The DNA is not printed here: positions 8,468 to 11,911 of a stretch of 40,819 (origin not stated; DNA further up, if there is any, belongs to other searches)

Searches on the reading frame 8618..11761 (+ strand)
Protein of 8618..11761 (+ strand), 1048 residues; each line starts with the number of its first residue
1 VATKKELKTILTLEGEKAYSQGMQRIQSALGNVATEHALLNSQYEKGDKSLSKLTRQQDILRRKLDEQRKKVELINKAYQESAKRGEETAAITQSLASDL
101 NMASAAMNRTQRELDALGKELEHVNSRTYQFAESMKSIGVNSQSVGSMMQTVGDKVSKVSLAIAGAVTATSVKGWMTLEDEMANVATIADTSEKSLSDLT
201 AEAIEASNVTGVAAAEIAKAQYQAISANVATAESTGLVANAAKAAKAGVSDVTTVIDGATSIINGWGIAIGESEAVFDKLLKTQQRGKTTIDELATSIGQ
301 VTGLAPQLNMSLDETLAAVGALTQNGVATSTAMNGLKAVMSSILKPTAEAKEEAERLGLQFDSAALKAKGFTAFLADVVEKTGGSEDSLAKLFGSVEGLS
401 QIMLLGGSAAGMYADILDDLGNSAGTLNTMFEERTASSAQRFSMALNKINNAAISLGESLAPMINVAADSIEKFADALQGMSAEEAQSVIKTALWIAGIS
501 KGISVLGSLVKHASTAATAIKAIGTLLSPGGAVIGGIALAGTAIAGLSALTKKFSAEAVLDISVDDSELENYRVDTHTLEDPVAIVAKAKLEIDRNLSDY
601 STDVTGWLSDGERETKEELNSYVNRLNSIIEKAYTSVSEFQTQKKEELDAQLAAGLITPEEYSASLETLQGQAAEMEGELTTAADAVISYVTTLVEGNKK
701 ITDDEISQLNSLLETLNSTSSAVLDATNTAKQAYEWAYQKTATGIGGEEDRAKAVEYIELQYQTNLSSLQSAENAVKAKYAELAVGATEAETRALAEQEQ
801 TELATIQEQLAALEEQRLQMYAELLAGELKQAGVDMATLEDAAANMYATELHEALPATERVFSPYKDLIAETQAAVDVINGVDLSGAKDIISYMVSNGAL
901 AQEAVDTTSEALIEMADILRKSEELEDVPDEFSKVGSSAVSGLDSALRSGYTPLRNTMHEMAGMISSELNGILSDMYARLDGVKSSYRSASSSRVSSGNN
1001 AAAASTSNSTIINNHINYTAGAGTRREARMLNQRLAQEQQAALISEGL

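Call 18: search_protein_families(library=phrogs, proteins=[window:8618-11761:+], max_evalue=0.001)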
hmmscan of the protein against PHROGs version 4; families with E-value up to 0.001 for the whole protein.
window:8618-11761:+ (1048 aa): 21 families
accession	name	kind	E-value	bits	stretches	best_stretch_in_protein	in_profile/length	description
phrog_1533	-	tail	7.9e-85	286.5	2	100-836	171-948/1688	tail length tape measure protein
phrog_1272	-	tail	9.5e-68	230.1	1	24-549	98-649/1606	tail length tape measure protein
phrog_991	-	tail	2.2e-54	185.7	1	20-632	106-734/1966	tail length tape measure protein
phrog_4704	-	tail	1.9e-53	183.1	1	18-549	21-593/625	tail length tape measure protein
phrog_28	-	tail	2.7e-52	179.6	1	21-544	138-673/1228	tail length tape measure protein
phrog_1293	-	tail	6.5e-39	134.6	1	19-837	20-905/1424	tail length tape measure protein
phrog_23013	-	tail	2.3e-37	129.3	1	85-545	42-493/1379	tail length tape measure protein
phrog_167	-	tail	1.6e-28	100.1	1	18-554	100-630/1555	tail length tape measure protein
phrog_5218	-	unknown function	3.8e-27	95.9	2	92-850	153-895/1599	-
phrog_58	-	tail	1.2e-25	91.2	1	16-543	185-642/1544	tail length tape measure protein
phrog_28775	-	tail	4.9e-24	85.4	1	139-570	24-459/1303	tail length tape measure protein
phrog_14441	-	tail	2.2e-20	74.4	1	101-336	15-239/241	tail length tape measure protein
phrog_36688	-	tail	7.5e-20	71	1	118-508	18-395/1600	tail length tape measure protein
phrog_9696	-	tail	1.6e-17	63.6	1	98-453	13-344/1415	tail length tape measure protein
phrog_5493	-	tail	6.9e-16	58.7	1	127-695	26-601/1102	tail length tape measure protein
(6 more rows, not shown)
